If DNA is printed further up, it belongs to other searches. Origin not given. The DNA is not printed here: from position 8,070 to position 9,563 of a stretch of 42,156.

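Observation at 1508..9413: A CUT2-type ABC importer and a form-II CoxLSM-like molybdenum hydroxylase are joined in one translationally coupled six-gene operon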

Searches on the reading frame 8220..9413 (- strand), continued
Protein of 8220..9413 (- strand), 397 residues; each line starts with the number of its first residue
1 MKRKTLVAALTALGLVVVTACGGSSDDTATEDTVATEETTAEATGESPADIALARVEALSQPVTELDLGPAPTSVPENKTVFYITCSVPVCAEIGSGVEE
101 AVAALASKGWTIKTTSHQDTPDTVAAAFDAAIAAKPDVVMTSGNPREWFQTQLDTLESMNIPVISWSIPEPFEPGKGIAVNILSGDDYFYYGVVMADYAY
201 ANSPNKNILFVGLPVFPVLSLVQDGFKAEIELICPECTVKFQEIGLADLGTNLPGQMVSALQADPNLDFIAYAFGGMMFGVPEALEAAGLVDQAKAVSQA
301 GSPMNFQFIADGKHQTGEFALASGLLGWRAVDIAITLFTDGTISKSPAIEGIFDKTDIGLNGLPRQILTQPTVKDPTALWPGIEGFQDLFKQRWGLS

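Call 35: search_protein_families(library=pfam, proteins=[L040:6448-7728:+, L031:4639-5562:-, L041:19451-20257:+, L041:18798-19493:+, L040:1097-2188:-, L024:17116-17874:-, L029:3397-4377:+, L030:16551-17663:+, L040:2107-2958:+, L027:7658-8815:-], max_evalue=0.001)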
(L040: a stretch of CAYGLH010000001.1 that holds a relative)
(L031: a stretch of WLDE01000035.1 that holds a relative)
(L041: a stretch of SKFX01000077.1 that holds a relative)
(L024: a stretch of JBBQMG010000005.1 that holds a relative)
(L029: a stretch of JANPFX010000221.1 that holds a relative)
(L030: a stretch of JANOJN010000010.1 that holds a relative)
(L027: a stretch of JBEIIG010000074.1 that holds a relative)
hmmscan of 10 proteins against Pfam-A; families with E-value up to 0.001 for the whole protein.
L040:6448-7728:+ (426 aa): 1 family
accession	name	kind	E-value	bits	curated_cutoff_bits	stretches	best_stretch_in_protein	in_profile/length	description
PF00067.27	p450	-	8.5e-09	35.1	22.8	1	275-364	325-417/462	Cytochrome P450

L031:4639-5562:- (307 aa): 4 families
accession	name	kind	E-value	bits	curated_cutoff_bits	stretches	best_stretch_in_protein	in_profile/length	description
PF01978.25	TrmB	-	5.1e-17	61.9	25.6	1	35-104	1-67/68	Sugar-specific transcriptional regulator TrmB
PF11495.14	Regulator_TrmB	-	0.0001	22.1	22.2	1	143-237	7-97/233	Archaeal transcriptional regulator TrmB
PF09339.16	HTH_IclR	-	0.00034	20.8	22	1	58-85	19-46/52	IclR helix-turn-helix domain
PF13384.12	HTH_23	-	0.00072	19.7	24.6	0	47-86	8-46/50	Homeodomain-like domain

L041:19451-20257:+ (268 aa): 6 families
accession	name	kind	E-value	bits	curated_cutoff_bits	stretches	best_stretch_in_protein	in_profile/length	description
PF00106.31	adh_short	-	1.4e-48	165.4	26.6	1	23-206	3-189/195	short chain dehydrogenase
PF13561.12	adh_short_C2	-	1.9e-48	165.6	27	1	30-261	6-235/236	Enoyl-(Acyl carrier protein) reductase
PF08659.16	KR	-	3.1e-13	50.5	22.6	1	23-177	3-160/180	KR domain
PF23441.1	SDR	-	1.1e-12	48.3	27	1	21-261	8-255/258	SDR-like rossmann domain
PF08643.16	DUF1776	-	4.2e-06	26.8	25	1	108-197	105-197/294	Fungal family of unknown function (DUF1776)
PF01370.27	Epimerase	-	0.00015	21.7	20.9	1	23-200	1-173/240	NAD dependent epimerase/dehydratase family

L041:18798-19493:+ (231 aa): 1 family
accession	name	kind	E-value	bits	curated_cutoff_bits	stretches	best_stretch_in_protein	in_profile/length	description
PF06283.17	ThuA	-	6.1e-25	89.1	33.4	1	83-227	65-209/209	Trehalose utilisation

L040:1097-2188:- (363 aa): 1 family
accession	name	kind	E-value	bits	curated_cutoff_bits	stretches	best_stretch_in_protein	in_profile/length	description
PF04909.20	Amidohydro_2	-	1.4e-32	114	26.4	1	17-327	1-267/289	Amidohydrolase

L024:17116-17874:- (252 aa): 2 families
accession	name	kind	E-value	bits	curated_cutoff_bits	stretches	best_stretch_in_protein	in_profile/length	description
PF12680.13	SnoaL_2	-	3e-14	53.9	27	2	146-242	1-101/102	SnoaL-like domain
PF07858.18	LEH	-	1.5e-10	41.9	24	1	11-123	3-113/122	Limonene-1,2-epoxide hydrolase catalytic domain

L029:3397-4377:+ (326 aa): 1 family
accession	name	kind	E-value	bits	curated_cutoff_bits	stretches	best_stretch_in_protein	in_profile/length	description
PF05721.19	PhyH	-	8.3e-35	121.4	22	1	75-288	1-213/213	Phytanoyl-CoA dioxygenase (PhyH)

L030:16551-17663:+ (370 aa): 2 families
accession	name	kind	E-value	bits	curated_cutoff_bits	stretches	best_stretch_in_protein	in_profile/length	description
PF02958.26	EcKL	-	2.6e-09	37.3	22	1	89-310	4-251/294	Ecdysteroid kinase-like family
PF01636.29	APH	-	6.3e-09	36.4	23.2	1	137-312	37-202/239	Phosphotransferase enzyme family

L040:2107-2958:+ (283 aa): 1 family
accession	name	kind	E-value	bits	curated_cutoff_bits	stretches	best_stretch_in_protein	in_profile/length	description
PF01261.30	AP_endonuc_2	-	7.2e-13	49.2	31.1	1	44-239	1-216/249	Xylose isomerase-like TIM barrel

L027:7658-8815:- (385 aa): 4 families
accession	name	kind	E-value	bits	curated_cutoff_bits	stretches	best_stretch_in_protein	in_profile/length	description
PF00107.32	ADH_zinc_N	-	2.2e-24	86.3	31.8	1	218-340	1-122/129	Zinc-binding dehydrogenase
PF08240.17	ADH_N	-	2.8e-21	76.1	23.5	1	47-176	2-102/104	Alcohol dehydrogenase GroES-like domain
PF16912.11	Glu_dehyd_C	-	3.8e-07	30.3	34.9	1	210-310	33-134/211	Glucose dehydrogenase C-terminus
PF13602.12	ADH_zinc_N_2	-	2.3e-05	25.8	27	1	252-375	2-126/134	Zinc-binding dehydrogenase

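Call 44: predict_structure(alignment_id=A1)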
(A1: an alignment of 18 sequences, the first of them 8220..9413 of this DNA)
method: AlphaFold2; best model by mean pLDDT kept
length: 397 residues; sequences in the alignment: 18
mean_pLDDT: 81.9   pTM: 0.81
mean pLDDT of the five models: 81.9, 81.8, 77.0, 76.0, 69.3
residues with pLDDT >= 90: 186; 70-90: 147; 50-70: 21; < 50: 43
segments of 3 or more residues with pLDDT < 50: 1-43
pLDDT, mean of each block of 10 residues (from residue 1): 37 37 34 31 72 93 77 93 82 84 96 91 94 97 86 96 88 80 85 95 97 85 95 97 87 94 96 87 93 91 80 86 81 91 63 66 83 84 84 89
secondary structure, 60 per line:
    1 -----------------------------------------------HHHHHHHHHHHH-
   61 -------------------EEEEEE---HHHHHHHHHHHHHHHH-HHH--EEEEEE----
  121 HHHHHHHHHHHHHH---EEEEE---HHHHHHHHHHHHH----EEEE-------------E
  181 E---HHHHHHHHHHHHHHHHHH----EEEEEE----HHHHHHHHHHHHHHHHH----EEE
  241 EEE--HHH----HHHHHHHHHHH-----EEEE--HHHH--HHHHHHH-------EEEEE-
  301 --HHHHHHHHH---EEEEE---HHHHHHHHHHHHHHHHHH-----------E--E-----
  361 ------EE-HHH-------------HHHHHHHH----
elements in order: H48-59 E80-85 H89-104 E111-116 H121-134 E138-142 H146-158 E163-166 H185-202 E207-212 H217-233 E238-243 H253-263 E269-272 H275-278 H281-287 E295-299 H303-311 E315-319 H323-340 H386-393
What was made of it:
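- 8220..9413 (-): Lipoprotein substrate-binding protein, 397 aa. It has a cluster-B / Peripla_BP_4 fold and four invariant cysteines. AF2 model with pLDDT 82 (call 44).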

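Call 47: fold_search(model_id=the predicted structure, library=pdb)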
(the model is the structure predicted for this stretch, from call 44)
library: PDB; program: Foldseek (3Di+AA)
matches with E <= 10: 1864; with E <= 0.001: 780
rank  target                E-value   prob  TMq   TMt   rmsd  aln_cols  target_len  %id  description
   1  7e7m_C                1.9e-14  1.00  0.58  0.78   4.4       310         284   18  Crystal Structure Analysis of the Streptococcus agalactiae Ribose Binding Protein RbsB (released 2022-03-02)
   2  2fn9_A                2.6e-14  1.00  0.54  0.73   5.4       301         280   17  Thermotoga maritima Ribose Binding Protein Unliganded Form (released 2007-01-16)
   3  2ioy_A                5.1e-14  1.00  0.58  0.81   3.6       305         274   21  Crystal structure of Thermoanaerobacter tengcongensis ribose binding protein (released 2007-03-20)
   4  4ry0                  6.8e-14  1.00  0.60  0.81   4.4       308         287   16  Crystal structure of ribose transporter solute binding protein RHE_PF00037 from Rhizobium etli CFN 42, TARGET EFI-511357 (released 2014-12-24)
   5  2fn8                  9.7e-14  1.00  0.56  0.74   5.3       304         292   17  Thermotoga maritima Ribose Binding Protein Ribose Bound Form (released 2007-01-16)
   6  7e7m_A                1.2e-13  1.00  0.54  0.73   3.9       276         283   19  Crystal Structure Analysis of the Streptococcus agalactiae Ribose Binding Protein RbsB (released 2022-03-02)
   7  2dri                  1.2e-13  1.00  0.55  0.78   3.5       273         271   16  PROBING PROTEIN-PROTEIN INTERACTIONS: THE RIBOSE BINDING PROTEIN IN BACTERIAL TRANSPORT AND CHEMOTAXIS (released 1995-01-26)
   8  5dkv_C                1.3e-13  1.00  0.57  0.73   4.4       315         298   17  Crystal Structure of an ABC transporter Solute Binding Protein from Agrobacterium vitis(Avis_5339, TARGET EFI-511225)  (released 2015-09-30)
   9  3l49_A                1.7e-13  1.00  0.55  0.74   4.8       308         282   19  CRYSTAL STRUCTURE OF ABC SUGAR TRANSPORTER SUBUNIT FROM Rhodobacter sphaeroides 2.4.1 (released 2010-01-05)
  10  5dkv_B                1.8e-13  1.00  0.59  0.75   4.0       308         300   19  Crystal Structure of an ABC transporter Solute Binding Protein from Agrobacterium vitis(Avis_5339, TARGET EFI-511225)  (released 2015-09-30)
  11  7e7m_D                2.4e-13  1.00  0.56  0.77   4.8       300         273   19  Crystal Structure Analysis of the Streptococcus agalactiae Ribose Binding Protein RbsB (released 2022-03-02)
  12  2h3h_A                2.5e-13  1.00  0.55  0.68   5.1       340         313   16  Crystal structure of the liganded form of Thermotoga maritima glucose binding protein (released 2007-05-22)
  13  5dkv_A                3.0e-13  1.00  0.58  0.74   4.0       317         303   19  Crystal Structure of an ABC transporter Solute Binding Protein from Agrobacterium vitis(Avis_5339, TARGET EFI-511225)  (released 2015-09-30)
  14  4kq9                  3.0e-13  1.00  0.54  0.69   4.8       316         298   15  Crystal structure of periplasmic ribose ABC transporter from Conexibacter woesei DSM 14684 (released 2013-05-29)
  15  1dbp                  4.3e-13  1.00  0.55  0.77   3.4       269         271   16  IDENTICAL MUTATIONS AT CORRESPONDING POSITIONS IN TWO HOMOLOGOUS PROTEINS WITH NON-IDENTICAL EFFECTS (released 1994-05-31)
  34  5dte_D                2.5e-12  1.00  0.53  0.73   3.7       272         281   18  Crystal Structure of an ABC transporter periplasmic solute binding protein (IPR025997) from Actinobacillus succinogene (released 2015-10-07)
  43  5dte_A                4.9e-12  1.00  0.57  0.77   4.3       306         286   16  Crystal Structure of an ABC transporter periplasmic solute binding protein (IPR025997) from Actinobacillus succinogene (released 2015-10-07)
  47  5dte_B                5.8e-12  1.00  0.57  0.77   5.0       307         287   18  Crystal Structure of an ABC transporter periplasmic solute binding protein (IPR025997) from Actinobacillus succinogene (released 2015-10-07)
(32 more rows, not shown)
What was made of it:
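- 8220..9413 (-): The best Foldseek matches are ribose- and monosaccharide-binding proteins at 14-21% identity (call 47).
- On CUT2 ABC importer (TC 3.A.1.2): Foldseek matches at 1e-14 with target-normalised TM-score 0.73-0.81 to RbsB structures (call 47).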

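Call 54: find_encoding_contigs(protein=P0054, flank=10000, max_places=2)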
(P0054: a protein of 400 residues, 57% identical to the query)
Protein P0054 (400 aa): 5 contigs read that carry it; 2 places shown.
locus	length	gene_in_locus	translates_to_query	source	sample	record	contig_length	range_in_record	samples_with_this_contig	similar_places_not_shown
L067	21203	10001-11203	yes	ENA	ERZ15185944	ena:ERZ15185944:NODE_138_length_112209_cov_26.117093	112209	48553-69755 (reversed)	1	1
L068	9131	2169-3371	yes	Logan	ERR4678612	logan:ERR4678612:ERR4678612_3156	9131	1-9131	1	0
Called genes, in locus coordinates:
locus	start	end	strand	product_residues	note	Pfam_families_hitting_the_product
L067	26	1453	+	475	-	PF08448:PAS_4 (weak), PF00563:EAL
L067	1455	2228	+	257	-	PF08668:HDOD, PF01966:HD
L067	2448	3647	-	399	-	PF01546:Peptidase_M20, PF07687:M20_dimer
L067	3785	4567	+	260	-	PF11716:MDMPI_N, PF07398:MDMPI_C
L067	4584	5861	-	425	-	PF00512:HisKA, PF02518:HATPase_c, PF00072:Response_reg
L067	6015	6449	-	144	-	PF00216:Bac_DNA_binding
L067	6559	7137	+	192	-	PF00293:NUDIX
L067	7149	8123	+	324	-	PF02810:SEC-C, PF00557:Peptidase_M24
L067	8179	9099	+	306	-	PF00485:PRK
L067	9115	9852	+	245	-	PF03883:H2O2_YaaD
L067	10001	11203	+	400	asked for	PF13407:Peripla_BP_4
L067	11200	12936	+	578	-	PF00005:ABC_tran, PF13304:AAA_21 (faint), PF00005:ABC_tran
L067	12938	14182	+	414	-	PF02653:BPD_transp_2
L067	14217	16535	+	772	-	PF01315:Ald_Xan_dh_C, PF02738:MoCoBD_1, PF20256:MoCoBD_2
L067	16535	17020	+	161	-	PF00111:Fer2 (weak), PF01799:Fer2_2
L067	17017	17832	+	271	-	PF00941:FAD_binding_5, PF03450:CO_deh_flav_C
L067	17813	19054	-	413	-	PF00067:p450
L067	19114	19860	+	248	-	PF00106:adh_short, PF13561:adh_short_C2, PF23441:SDR (weak)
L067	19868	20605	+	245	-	PF06283:ThuA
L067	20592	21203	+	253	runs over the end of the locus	PF00106:adh_short, PF08659:KR, PF23441:SDR, PF13561:adh_short_C2, PF08643:DUF1776 (weak)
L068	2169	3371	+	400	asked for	PF13407:Peripla_BP_4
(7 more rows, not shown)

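Call 55: find_encoding_contigs(protein=P0021, flank=10000, max_places=2)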
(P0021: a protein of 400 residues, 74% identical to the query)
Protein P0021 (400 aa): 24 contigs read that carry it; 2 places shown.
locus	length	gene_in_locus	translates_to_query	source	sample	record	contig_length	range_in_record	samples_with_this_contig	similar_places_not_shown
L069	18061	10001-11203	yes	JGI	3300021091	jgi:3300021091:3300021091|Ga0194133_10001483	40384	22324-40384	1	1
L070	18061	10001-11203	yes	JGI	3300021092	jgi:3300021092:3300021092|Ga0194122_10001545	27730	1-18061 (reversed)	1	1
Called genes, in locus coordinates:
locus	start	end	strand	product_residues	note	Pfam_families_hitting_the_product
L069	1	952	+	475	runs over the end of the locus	PF07969:Amidohydro_3 (faint), PF01979:Amidohydro_1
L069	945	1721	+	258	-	PF00106:adh_short, PF08659:KR (weak), PF13561:adh_short_C2, PF23441:SDR (faint)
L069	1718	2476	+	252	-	PF00106:adh_short, PF08659:KR, PF23441:SDR, PF13561:adh_short_C2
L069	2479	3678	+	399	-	PF00067:p450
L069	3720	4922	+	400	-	PF00067:p450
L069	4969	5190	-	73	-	PF13459:Fer4_15, PF13370:Fer4_13 (weak)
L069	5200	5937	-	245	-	PF06283:ThuA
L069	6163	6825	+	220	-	PF00682:HMGL-like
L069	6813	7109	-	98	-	PF07876:Dabb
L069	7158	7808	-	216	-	PF00378:ECH_1, PF16113:ECH_2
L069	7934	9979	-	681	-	PF00501:AMP-binding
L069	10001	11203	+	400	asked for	PF13407:Peripla_BP_4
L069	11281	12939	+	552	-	PF13604:AAA_30 (faint), PF00005:ABC_tran, PF13304:AAA_21 (faint), PF00005:ABC_tran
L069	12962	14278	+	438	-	PF02653:BPD_transp_2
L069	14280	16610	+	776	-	PF01315:Ald_Xan_dh_C, PF02738:MoCoBD_1, PF20256:MoCoBD_2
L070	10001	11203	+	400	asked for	PF13407:Peripla_BP_4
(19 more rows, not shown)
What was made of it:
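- So do two further SBP-seeded look-ups (calls 54, 55).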

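Call 57: search_solved_structures(query=L067:17813-19054:-, max_evalue=1e-10)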
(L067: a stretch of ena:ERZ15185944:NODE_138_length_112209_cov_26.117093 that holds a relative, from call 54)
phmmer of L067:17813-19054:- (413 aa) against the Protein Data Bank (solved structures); distinct sequences matched with E-value up to 1e-10: 7.
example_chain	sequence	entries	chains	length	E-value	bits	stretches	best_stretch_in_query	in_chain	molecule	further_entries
3a4g_A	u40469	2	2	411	2.1e-12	50.3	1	176-339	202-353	Vitamin D hydroxylase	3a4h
3vrm_A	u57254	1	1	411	2.3e-12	50.2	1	176-339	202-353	Vitamin D(3) 25-hydroxylase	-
5gnm_A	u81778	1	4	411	3.6e-12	49.5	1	176-339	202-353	Vitamin D(3) 25-hydroxylase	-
3a4z_A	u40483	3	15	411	5e-12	49.1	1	176-339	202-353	Vitamin D hydroxylase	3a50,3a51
5cje_A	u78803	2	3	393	1e-11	48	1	172-339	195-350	Cytochrome P450 hydroxylase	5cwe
5gnl_A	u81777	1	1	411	1.2e-11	47.8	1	176-339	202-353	Vitamin D(3) 25-hydroxylase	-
9lw0_A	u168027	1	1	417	4.4e-11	46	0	177-339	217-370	Cytochrome P450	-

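Call 58: search_protein_families(library=ncbifam, proteins=[L067:17813-19054:-, L067:19114-19860:+, L067:19868-20605:+, L031:4639-5562:-], max_evalue=0.00001)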
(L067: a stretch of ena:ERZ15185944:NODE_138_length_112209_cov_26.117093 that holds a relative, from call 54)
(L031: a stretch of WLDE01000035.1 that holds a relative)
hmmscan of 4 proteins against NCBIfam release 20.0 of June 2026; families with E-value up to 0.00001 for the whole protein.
L067:17813-19054:- (413 aa): 5 families
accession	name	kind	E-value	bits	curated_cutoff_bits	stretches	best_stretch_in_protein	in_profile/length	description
TIGR04538.1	P450_cycloAA_1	subfamily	1.1e-12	47.5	500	1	229-339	238-351/395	cytochrome P450, cyclodipeptide synthase-associated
TIGR04458.1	CYP450_TxtE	equivalog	2.6e-10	39.5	500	1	236-339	263-360/403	4-nitrotryptophan synthase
NF041177.1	Cyp119_Thmprot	equivalog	4.2e-09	35.7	680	1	251-339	244-325/368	cytochrome P450 Cyp119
NF050147.1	aminopyruv_ApyO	equivalog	8.2e-07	28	525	1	246-339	286-378/444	RiPP biosynthesis cytochrome P450 ApyO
NF045816.1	PentlenlactSyn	equivalog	3.8e-06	25.9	700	1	234-339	248-351/396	pentalenolactone synthase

L067:19114-19860:+ (248 aa): 222 families (the best 25 are shown)
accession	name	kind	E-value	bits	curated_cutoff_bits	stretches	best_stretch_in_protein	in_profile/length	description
NF005559.1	PRK07231.1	subfamily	9.5e-63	212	215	1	2-229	8-248/249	glucose 1-dehydrogenase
TIGR01830.1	3oxo_ACP_reduc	equivalog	7.4e-54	183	297.75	1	2-228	2-238/239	3-oxoacyl-[acyl-carrier-protein] reductase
NF004198.0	PRK05653.1-3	equivalog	1.5e-52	178.5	296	1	2-228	11-246/248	3-oxoacyl-ACP reductase FabG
NF009466.0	PRK12826.1-2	subfamily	3.1e-52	177.5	222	1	2-228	7-244/248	3-oxoacyl-ACP reductase FabG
NF005893.0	PRK07856.1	equivalog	8.5e-51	172.7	255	1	2-227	13-240/255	SDR family oxidoreductase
NF005309.0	PRK06841.1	subfamily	2.5e-50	171.4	286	1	2-229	19-253/255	GolD/DthD family dehydrogenase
NF005067.0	PRK06484.1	equivalog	3.2e-50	171.2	713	1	2-229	13-252/524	short chain dehydrogenase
NF052558.1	MBtsdlDhBudC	equivalog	2.3e-49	168.3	270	1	2-231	7-244/250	meso-2,3-butanediol dehydrogenase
NF004791.0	PRK06138.1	equivalog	3.4e-49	167.4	312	1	2-229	9-250/252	SDR family oxidoreductase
NF006070.0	PRK08213.1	subfamily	3.6e-47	161.1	279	1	2-229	16-257/259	gluconate 5-dehydrogenase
NF004197.0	PRK05653.1-1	equivalog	6.5e-46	157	332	1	2-229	11-247/249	3-oxoacyl-ACP reductase FabG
NF004818.0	PRK06172.1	equivalog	1.3e-45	155.7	336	1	2-229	11-251/253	SDR family oxidoreductase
NF006074.0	PRK08220.1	equivalog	8.2e-45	153.4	312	1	2-229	12-248/251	2,3-dihydro-2,3-dihydroxybenzoate dehydrogenase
NF009384.0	PRK12743.1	equivalog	1.1e-44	152.6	264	1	2-229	10-248/258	SDR family oxidoreductase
NF053807.1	RhamDHLra1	equivalog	2.9e-44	151.7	400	1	1-228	7-247/252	L-rhamnose 1-dehydrogenase Lra1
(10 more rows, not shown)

L067:19868-20605:+ (245 aa): 0 families

L031:4639-5562:- (307 aa): 3 families
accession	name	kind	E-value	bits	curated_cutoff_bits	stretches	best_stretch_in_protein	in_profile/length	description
NF047392.1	TransRegTrmBHalo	equivalog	1.1e-11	44.3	500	1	39-198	17-170/349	HTH-type sugar sensing transcriptional regulator TrmB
NF040851.1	tran_reg_TrmB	equivalog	3e-10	39.8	600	1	31-212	7-189/338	HTH-type sugar-sensing transcriptional regulator TrmB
NF047390.1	TransRegTrmBL1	equivalog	1.3e-09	37.5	650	1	28-179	3-154/341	HTH-type sugar sensing transcriptional regulator TrmBL1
